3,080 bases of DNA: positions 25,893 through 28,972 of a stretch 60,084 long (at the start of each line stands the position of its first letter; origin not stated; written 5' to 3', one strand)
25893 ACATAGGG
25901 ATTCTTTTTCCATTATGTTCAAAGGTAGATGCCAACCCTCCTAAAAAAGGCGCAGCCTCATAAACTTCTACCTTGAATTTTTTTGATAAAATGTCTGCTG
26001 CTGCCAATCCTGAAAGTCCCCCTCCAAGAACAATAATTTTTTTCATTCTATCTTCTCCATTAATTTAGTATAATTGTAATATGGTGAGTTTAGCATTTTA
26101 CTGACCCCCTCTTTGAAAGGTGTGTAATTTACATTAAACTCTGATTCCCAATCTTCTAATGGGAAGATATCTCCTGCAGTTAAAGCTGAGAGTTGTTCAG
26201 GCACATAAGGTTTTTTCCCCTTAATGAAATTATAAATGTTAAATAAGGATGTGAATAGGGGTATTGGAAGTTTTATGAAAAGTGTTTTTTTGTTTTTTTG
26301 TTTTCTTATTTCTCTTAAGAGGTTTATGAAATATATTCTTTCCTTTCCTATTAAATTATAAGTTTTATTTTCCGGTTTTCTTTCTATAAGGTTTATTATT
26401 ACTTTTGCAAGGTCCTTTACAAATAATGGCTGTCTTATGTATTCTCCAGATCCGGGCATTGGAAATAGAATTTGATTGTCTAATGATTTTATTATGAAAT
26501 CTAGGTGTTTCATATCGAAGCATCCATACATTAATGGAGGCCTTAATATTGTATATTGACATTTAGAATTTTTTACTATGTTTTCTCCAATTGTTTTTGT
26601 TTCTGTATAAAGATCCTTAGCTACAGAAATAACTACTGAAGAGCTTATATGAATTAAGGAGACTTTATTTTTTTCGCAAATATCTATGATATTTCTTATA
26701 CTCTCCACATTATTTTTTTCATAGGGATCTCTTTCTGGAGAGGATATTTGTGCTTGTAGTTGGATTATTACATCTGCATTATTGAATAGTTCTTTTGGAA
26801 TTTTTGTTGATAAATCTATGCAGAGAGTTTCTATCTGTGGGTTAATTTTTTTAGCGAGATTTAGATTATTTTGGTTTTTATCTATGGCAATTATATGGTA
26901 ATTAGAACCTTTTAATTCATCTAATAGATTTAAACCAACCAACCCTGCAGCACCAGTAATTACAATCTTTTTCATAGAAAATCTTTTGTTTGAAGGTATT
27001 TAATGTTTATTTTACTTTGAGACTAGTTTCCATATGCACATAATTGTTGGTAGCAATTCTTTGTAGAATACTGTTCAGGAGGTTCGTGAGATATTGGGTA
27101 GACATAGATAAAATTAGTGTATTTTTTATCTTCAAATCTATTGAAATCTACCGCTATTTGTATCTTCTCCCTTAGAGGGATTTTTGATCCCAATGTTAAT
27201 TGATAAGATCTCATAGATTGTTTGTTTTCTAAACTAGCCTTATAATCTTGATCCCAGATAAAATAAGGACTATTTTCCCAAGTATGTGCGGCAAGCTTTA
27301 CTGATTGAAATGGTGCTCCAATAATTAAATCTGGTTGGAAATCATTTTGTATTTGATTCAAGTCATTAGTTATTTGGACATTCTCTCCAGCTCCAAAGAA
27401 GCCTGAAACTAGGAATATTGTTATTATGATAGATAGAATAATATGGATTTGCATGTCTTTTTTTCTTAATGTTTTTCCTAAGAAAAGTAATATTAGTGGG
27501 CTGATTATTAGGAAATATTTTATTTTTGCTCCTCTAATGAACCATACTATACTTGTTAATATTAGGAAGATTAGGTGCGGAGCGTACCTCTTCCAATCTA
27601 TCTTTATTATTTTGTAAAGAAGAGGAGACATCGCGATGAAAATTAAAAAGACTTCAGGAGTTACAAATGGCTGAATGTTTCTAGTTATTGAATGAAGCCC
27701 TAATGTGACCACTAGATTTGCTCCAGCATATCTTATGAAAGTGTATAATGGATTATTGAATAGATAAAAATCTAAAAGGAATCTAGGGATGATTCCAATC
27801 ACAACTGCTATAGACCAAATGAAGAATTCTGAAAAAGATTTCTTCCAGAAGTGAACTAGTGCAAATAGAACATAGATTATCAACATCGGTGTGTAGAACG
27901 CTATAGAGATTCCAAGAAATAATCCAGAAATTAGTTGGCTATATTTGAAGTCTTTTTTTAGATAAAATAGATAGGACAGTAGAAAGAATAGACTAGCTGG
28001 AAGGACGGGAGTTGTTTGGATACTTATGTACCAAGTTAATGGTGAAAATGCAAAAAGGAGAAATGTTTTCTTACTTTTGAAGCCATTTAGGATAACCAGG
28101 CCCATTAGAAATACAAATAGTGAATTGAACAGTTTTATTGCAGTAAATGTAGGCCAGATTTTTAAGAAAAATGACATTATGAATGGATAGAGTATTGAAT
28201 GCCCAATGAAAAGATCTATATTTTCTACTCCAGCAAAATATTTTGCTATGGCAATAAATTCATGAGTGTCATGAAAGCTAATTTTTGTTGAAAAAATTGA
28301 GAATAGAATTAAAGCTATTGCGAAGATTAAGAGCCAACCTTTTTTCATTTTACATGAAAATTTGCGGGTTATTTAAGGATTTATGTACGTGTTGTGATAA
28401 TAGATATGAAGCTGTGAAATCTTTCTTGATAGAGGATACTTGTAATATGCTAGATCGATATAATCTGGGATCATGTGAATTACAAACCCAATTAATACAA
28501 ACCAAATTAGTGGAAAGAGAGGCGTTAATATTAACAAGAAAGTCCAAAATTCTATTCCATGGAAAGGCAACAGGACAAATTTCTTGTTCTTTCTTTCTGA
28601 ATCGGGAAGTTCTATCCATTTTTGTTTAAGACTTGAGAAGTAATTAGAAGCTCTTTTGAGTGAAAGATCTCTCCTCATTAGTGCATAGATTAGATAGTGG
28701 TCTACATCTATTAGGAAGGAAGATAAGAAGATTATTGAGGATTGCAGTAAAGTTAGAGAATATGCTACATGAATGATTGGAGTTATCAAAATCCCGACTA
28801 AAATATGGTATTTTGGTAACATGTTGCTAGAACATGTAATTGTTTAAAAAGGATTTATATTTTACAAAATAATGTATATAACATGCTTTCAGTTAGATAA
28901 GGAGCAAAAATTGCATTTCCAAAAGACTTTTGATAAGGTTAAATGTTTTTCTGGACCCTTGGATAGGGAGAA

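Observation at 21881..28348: Module resembling the mycobacterial decaprenyl-phospho-arabinose (DPA) pathway: GtrA + PAP2 + DPPR-synthase-like UbiA + oxidoreductase/SDR pair + GT-C-like membrane protein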

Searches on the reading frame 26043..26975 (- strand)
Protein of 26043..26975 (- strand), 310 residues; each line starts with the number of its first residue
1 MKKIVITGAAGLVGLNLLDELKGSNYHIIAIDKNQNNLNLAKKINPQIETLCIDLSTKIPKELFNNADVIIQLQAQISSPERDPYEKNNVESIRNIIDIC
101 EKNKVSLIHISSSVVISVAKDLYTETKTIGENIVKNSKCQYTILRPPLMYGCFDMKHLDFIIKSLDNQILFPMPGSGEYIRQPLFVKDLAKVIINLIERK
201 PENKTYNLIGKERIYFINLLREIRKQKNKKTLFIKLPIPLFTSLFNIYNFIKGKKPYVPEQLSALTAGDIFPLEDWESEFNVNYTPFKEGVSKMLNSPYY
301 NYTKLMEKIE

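Call 3: search_protein_families(library=pfam, proteins=[window:26043-26975:-], max_evalue=0.01)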
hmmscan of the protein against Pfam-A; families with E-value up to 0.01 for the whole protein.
window:26043-26975:- (310 aa): 8 families
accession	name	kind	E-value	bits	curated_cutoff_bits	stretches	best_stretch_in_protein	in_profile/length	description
PF01370.27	Epimerase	-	1.1e-21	77.9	20.9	1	4-208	1-239/240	NAD dependent epimerase/dehydratase family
PF04321.23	RmlD_sub_bind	-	8.4e-16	58.3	27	1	3-230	2-234/287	RmlD substrate binding domain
PF01073.25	3Beta_HSD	-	5.4e-12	45.8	22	2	5-116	1-120/280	3-beta hydroxysteroid dehydrogenase/isomerase family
PF07993.18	NAD_binding_4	-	2.7e-09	37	20.1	1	55-116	77-141/258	Male sterility protein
PF13460.12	NAD_binding_10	-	7.9e-09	36.1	27.2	1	8-148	1-145/184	NAD(P)H-binding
PF05368.20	NmrA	-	3.4e-05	24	27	1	2-243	3-250/298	NmrA-like family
PF16363.11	GDP_Man_Dehyd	-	0.00028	20.9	27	0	6-114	2-131/332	GDP-mannose 4,6 dehydratase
PF00106.31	adh_short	-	0.0049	16.8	26.6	0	2-56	1-59/195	short chain dehydrogenase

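Call 4: search_protein_families(library=ncbifam, proteins=[window:26043-26975:-], max_evalue=0.01)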
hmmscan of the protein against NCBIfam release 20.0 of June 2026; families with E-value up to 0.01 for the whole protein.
window:26043-26975:- (310 aa): 26 families (the best 25 are shown)
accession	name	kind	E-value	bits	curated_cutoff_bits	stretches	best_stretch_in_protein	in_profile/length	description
TIGR02197.1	heptose_epim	equivalog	1.7e-12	47.1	274.6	1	4-136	1-140/316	ADP-glyceromanno-heptose 6-epimerase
TIGR01214.1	rmlD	equivalog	1.6e-10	40.6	224.05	1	3-231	1-230/285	dTDP-4-dehydrorhamnose reductase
TIGR01746.1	Thioester-redct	subfamily_domain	1.1e-08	34.7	213.35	1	4-120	2-144/371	thioester reductase domain-containing protein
TIGR01181.1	dTDP_gluc_dehyt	equivalog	4.1e-07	29.4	365.1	1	143-230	175-264/321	dTDP-glucose 4,6-dehydratase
TIGR01777.1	yfcH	hypoth_equivalog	5.4e-06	26.2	207.35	1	4-74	1-65/292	TIGR01777 family oxidoreductase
TIGR03466.1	HpnA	hypoth_equivalog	7.3e-06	25.1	367.65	1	3-121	2-122/327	hopanoid-associated sugar epimerase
TIGR01179.1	galE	equivalog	1.2e-05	24.3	262.3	1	3-119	1-127/332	UDP-glucose 4-epimerase GalE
NF042423.1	oxyalk_red_Shew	equivalog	5e-05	22.5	580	1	2-115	9-121/331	2-alkyl-3-oxoalkanoate reductase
NF047350.1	aureusi_NRPS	equivalog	7.3e-05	19.8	2500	1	3-137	2029-2179/2373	aureusimine non-ribosomal peptide synthetase AusA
NF042422.1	oxyalk_red_OleD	equivalog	9.9e-05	21.9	580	1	3-120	2-118/329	2-alkyl-3-oxoalkanoate reductase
NF047922.1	GDPFucSynFcl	equivalog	0.0002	20.9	500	0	2-115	3-108/308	GDP-L-fucose synthase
NF043036.1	ErythonDh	equivalog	0.0004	19.7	325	1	3-115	2-127/321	D-erythronate dehydrogenase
NF005118.0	PRK06550.1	equivalog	0.00075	19.4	270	1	2-107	6-106/236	3-oxoacyl-ACP reductase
NF007490.0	PRK10084.1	subfamily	0.001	18.2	649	0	161-217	212-267/361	dTDP-glucose 4,6-dehydratase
NF050030.1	thlkprotThyD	equivalog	0.0011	18.3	400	1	3-74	2-76/305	thylakoid membrane protein ThyD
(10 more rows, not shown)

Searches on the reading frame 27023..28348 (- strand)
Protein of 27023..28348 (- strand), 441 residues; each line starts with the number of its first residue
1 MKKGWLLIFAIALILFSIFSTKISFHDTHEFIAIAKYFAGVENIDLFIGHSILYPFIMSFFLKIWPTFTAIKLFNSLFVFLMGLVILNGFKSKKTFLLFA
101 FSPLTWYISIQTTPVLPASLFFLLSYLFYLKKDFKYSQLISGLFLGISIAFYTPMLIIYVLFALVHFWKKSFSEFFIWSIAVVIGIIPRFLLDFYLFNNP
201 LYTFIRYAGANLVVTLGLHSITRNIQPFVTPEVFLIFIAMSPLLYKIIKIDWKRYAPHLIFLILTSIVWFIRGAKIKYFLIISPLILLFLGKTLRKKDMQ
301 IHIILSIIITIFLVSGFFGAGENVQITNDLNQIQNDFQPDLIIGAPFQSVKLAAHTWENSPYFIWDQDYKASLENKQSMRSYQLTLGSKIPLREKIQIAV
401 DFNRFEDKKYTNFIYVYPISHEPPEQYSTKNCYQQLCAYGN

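Call 3: search_protein_families(library=pfam, proteins=[window:27023-28348:-], max_evalue=0.01)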
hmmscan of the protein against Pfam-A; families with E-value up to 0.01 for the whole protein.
window:27023-28348:- (441 aa): 0 families

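Call 4: search_protein_families(library=ncbifam, proteins=[window:27023-28348:-], max_evalue=0.01)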
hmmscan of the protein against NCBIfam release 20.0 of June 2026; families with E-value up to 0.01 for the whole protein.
window:27023-28348:- (441 aa): 0 families

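Call 9: search_solved_structures(query=window:27023-28348:-, max_evalue=10)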
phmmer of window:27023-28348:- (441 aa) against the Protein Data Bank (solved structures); distinct sequences matched with E-value up to 10: 0.

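Call 15: find_homologous_proteins(query=window:27023-28348:-, max_evalue=0.001)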
Query window:27023-28348:- (441 aa): 56 proteins with E <= 0.001 among 8000 candidates.
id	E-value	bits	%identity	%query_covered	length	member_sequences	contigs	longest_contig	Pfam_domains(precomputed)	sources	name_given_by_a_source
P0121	4.5e-287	970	100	100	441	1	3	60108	-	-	-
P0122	1.1e-241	821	84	100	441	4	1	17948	-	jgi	-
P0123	1.1e-162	560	59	100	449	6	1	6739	-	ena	-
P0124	9.1e-162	557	59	99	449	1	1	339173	-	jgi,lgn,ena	-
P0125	3.9e-143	496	53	96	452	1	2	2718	-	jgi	-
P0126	1.2e-137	478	52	100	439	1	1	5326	-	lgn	-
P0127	4.4e-136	473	49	100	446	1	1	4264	-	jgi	jgi:hypothetical protein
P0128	1.1e-131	458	48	99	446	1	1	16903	-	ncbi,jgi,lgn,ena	-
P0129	5.2e-130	453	49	99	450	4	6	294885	-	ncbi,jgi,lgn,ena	-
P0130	1.1e-129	452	50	99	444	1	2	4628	-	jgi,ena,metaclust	metaclust:\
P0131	5.7e-129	449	49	99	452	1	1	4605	-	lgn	-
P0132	8.6e-128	445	47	100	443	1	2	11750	-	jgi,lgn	-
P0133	1.2e-127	445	48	98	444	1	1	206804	-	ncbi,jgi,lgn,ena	ncbi:MAG: hypothetical protein WC533_03870 [Candidatus Pacearchaeota archaeon]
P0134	5.2e-127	443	46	98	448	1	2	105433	-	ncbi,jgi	-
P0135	2.5e-126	441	47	99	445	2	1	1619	-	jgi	jgi:hypothetical protein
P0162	5.1e-107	377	43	100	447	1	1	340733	-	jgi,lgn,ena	-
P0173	9.3e-66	241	33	95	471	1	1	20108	-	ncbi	-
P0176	2.8e-33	134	29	92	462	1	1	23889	-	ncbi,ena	-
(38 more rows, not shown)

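Call 29: predict_structure(alignment_id=A1)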
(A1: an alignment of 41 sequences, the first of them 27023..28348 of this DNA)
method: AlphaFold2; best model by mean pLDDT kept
length: 441 residues; sequences in the alignment: 41
mean_pLDDT: 91.6   pTM: 0.91
mean pLDDT of the five models: 91.6, 91.0, 90.4, 89.8, 88.8
residues with pLDDT >= 90: 326; 70-90: 96; 50-70: 17; < 50: 2
segments of 3 or more residues with pLDDT < 50: none
pLDDT, mean of each block of 10 residues (from residue 1): 84 98 90 97 92 98 96 98 98 97 97 97 98 93 99 96 96 97 98 97 89 70 57 85 95 95 93 81 97 96 97 91 93 95 91 95 93 88 80 81 83 90 83 94 79
secondary structure, 60 per line:
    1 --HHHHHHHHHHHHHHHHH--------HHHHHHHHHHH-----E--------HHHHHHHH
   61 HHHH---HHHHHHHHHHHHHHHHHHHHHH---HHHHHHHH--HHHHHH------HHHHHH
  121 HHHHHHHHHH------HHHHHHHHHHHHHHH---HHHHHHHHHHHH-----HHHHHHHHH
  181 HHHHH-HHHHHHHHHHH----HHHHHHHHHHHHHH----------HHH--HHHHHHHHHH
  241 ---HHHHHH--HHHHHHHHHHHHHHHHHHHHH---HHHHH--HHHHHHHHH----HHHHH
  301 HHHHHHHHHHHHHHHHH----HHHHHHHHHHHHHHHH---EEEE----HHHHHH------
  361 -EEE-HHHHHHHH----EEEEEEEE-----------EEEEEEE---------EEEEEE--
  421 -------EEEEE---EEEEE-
elements in order: H3-19 H28-38 H53-64 H68-89 H93-100 H103-108 H115-130 H137-151 H155-166 H172-185 H187-197 H202-215 H231-240 H244-249 H252-272 H276-280 H283-291 H296-317 H322-337 E341-344 H349-354 E362-364 H366-373 E378-385 E397-403 E413-418 E428-432 E436-440

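Call 32: fold_search(model_id=the predicted structure, library=pdb)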
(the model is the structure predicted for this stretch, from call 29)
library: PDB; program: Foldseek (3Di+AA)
matches with E <= 10: 318; with E <= 0.001: 3
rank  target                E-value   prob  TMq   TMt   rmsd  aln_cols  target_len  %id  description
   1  9s6s_A                4.5e-04  1.00  0.51  0.43   9.8       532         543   12  Ternary cryo-EM structure of human ALG9 with Dol25-PP-GlcNAc2Man6, Dol25-P-Man and Fab (released 2026-03-18)
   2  5ezm                  5.6e-04  1.00  0.63  0.54   8.0       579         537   10  Crystal Structure of ArnT from Cupriavidus metallidurans in the apo state (released 2016-02-17)
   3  9s6u_A                8.6e-04  1.00  0.48  0.41   9.1       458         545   12  Ternary cryo-EM structure of human ALG9 with Dol25-PP-GlcNAc2Man8, Dol25-P-Man and Fab (released 2026-03-18)
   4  5f15                  1.4e-03  1.00  0.59  0.50   8.0       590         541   10  Crystal Structure of ArnT from Cupriavidus metallidurans bound to Undecaprenyl phosphate (released 2016-02-17)
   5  9s6t_A                1.6e-03  1.00  0.55  0.51  13.6       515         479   13  Ternary cryo-EM structure of chicken ALG12 with Dol25-PP-GlcNAc2Man7, Dol25-P-Man, and Fab (released 2026-03-18)
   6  9e61_B                3.8e-03  1.00  0.29  0.20   7.1       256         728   15  Cryo-EM structure of Saccharomyces cerevisiae Pmt4 apo form (released 2025-10-15)
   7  9e61_A                4.0e-03  1.00  0.29  0.20   7.1       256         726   15  Cryo-EM structure of Saccharomyces cerevisiae Pmt4 apo form (released 2025-10-15)
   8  9e6i_B                4.9e-03  1.00  0.29  0.20   7.1       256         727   15  Cryo-EM structure of Saccharomyces cerevisiae Pmt4-Ccw5 complex (released 2025-10-15)
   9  6p25_B                5.4e-03  1.00  0.31  0.21   5.9       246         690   17  Structure of S. cerevisiae protein O-mannosyltransferase Pmt1-Pmt2 complex bound to the sugar donor and a peptide acce (released 2019-07-10)
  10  6w98_A                8.7e-03  1.00  0.43  0.18   7.9       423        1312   11  Single-Particle Cryo-EM Structure of Arabinofuranosyltransferase AftD from Mycobacteria (released 2020-05-13)
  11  9i5k_A                2.5e-02  1.00  0.45  0.41   9.6       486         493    9  Structure of the Chaetomium thermophilum Pmt4 homodimer (C2 symmetry) (released 2025-12-24)
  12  9i5l_A                2.9e-02  1.00  0.32  0.22   5.9       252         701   13  Structure of the Chaetomium thermophilum Pmt4 homodimer (C1 symmetry) (released 2025-12-24)
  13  6p25_A                8.8e-02  0.99  0.28  0.19   7.4       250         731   14  Structure of S. cerevisiae protein O-mannosyltransferase Pmt1-Pmt2 complex bound to the sugar donor and a peptide acce (released 2019-07-10)
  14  9wno_A                1.0e-01  0.99  0.41  0.44  15.4       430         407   16  Cryo-EM structure of Candida glabrata GPI mannosyltransferase I bound to Dol-P-Man (released 2025-12-03)
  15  7rkm_R                1.2e-01  0.30  0.14  0.18  20.1       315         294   15  Structure of CX3CL1-US28-Gi-scFv16 in C-state (released 2022-01-26)
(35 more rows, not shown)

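Call 98: find_encoding_contigs(protein=P0162, flank=7000, max_places=1)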
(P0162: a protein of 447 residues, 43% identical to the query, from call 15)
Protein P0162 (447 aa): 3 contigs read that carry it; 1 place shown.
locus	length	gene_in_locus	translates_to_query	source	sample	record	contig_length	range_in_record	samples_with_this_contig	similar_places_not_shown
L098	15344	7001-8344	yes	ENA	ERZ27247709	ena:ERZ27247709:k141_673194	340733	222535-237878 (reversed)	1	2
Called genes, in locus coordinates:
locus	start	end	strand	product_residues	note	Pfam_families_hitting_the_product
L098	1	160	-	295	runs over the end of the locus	PF00535:Glycos_transf_2, PF13641:Glyco_tranf_2_3, PF13632:Glyco_trans_2_3 (weak)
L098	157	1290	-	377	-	PF13439:Glyco_transf_4, PF13579:Glyco_trans_4_4, PF00534:Glycos_transf_1, PF13692:Glyco_trans_1_4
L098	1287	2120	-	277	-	PF01209:Ubie_methyltran (weak), PF13489:Methyltransf_23, PF13847:Methyltransf_31, PF08241:Methyltransf_11, PF08242:Methyltransf_12, PF13649:Methyltransf_25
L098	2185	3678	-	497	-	PF02310:B12-binding, PF04055:Radical_SAM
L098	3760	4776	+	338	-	PF01075:Glyco_transf_9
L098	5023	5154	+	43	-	-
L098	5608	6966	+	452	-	-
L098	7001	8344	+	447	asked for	-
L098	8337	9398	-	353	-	PF01370:Epimerase, PF02719:Polysacc_synt_2 (faint), PF07993:NAD_binding_4, PF16363:GDP_Man_Dehyd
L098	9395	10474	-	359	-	PF01073:3Beta_HSD (weak), PF01370:Epimerase, PF02719:Polysacc_synt_2, PF04321:RmlD_sub_bind, PF16363:GDP_Man_Dehyd, PF07993:NAD_binding_4 (weak)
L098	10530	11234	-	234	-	PF00535:Glycos_transf_2, PF13641:Glyco_tranf_2_3 (weak)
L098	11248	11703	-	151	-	-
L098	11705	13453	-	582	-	PF00595:PDZ (faint), PF13180:PDZ_2 (faint), PF02355:SecD_SecF_C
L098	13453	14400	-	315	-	PF02355:SecD_SecF_C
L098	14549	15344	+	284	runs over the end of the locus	PF02475:TRM5-TYW2_MTfase, PF05050:Methyltransf_21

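Call 99: find_encoding_contigs(protein=P0173, flank=7000, max_places=1)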
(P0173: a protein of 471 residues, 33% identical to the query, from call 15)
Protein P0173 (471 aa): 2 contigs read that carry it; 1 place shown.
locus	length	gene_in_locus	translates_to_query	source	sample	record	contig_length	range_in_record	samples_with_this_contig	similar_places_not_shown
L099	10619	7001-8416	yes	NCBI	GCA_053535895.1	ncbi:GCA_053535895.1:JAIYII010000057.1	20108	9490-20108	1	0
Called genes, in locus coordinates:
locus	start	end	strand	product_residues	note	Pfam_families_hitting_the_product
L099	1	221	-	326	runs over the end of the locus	PF01073:3Beta_HSD, PF01370:Epimerase, PF02719:Polysacc_synt_2, PF04321:RmlD_sub_bind (weak), PF07993:NAD_binding_4 (weak), PF16363:GDP_Man_Dehyd, PF13460:NAD_binding_10 (weak)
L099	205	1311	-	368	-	PF02350:Epimerase_2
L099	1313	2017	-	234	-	PF00535:Glycos_transf_2, PF10111:Glyco_tranf_2_2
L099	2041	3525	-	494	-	-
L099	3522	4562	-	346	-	PF00106:adh_short (faint), PF01370:Epimerase, PF02719:Polysacc_synt_2, PF04321:RmlD_sub_bind, PF01073:3Beta_HSD, PF07993:NAD_binding_4, PF13460:NAD_binding_10 (weak), PF16363:GDP_Man_Dehyd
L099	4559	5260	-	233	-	PF00535:Glycos_transf_2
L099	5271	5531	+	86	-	-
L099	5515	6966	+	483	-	-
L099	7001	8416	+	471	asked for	-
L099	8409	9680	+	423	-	PF00070:Pyr_redox (faint), PF00890:FAD_binding_2 (faint), PF01266:DAO (weak), PF01593:Amino_oxidase, PF03486:HI0933_like (faint), PF07992:Pyr_redox_2 (weak), PF12831:FAD_oxidored (weak), PF13450:NAD_binding_8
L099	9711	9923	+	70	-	-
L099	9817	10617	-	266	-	?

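Call 100: find_encoding_contigs(protein=P0176, flank=7000, max_places=1)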
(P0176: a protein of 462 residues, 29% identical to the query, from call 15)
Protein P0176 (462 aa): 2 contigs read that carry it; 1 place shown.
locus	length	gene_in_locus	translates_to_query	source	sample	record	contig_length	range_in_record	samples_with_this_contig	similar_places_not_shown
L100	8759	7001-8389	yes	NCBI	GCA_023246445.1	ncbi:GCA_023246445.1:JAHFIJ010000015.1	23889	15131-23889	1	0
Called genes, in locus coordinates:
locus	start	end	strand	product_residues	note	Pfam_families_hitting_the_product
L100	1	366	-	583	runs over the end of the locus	-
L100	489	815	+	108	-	PF13650:Asp_protease_2, PF13975:gag-asp_proteas, PF05618:RimB-like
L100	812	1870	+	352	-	PF14397:ATPgrasp_ST (faint), PF01071:GARS_A (weak), PF02655:ATP-grasp_3, PF08443:RimK, PF02222:ATP-grasp, PF02955:GSH-S_ATP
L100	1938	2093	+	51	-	-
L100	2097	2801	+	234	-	PF01902:Diphthami_syn_2_N, PF28410:Diphthami_syn_2_C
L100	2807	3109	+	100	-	-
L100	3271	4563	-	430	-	PF02788:RuBisCO_large_N, PF00016:RuBisCO_large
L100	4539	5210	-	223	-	PF00702:Hydrolase, PF13419:HAD_2, PF13242:Hydrolase_like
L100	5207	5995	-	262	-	PF01008:IF-2B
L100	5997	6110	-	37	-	-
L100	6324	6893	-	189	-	PF01272:GreA_GreB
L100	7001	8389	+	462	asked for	-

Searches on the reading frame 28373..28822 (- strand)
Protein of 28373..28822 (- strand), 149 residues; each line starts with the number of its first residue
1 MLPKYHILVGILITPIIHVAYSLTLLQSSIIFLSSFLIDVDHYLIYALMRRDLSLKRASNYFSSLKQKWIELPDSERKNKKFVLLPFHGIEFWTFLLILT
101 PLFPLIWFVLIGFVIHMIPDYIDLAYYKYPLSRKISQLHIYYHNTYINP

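Call 3: search_protein_families(library=pfam, proteins=[window:28373-28822:-], max_evalue=0.01)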
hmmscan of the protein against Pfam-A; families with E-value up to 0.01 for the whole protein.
window:28373-28822:- (149 aa): 1 family
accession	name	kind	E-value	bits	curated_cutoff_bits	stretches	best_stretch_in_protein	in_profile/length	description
PF19617.4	DUF6122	-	0.0042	18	27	0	6-69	11-67/102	Family of unknown function (DUF6122)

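Call 4: search_protein_families(library=ncbifam, proteins=[window:28373-28822:-], max_evalue=0.01)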
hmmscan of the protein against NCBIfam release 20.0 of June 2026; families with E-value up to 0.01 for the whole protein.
window:28373-28822:- (149 aa): 0 families
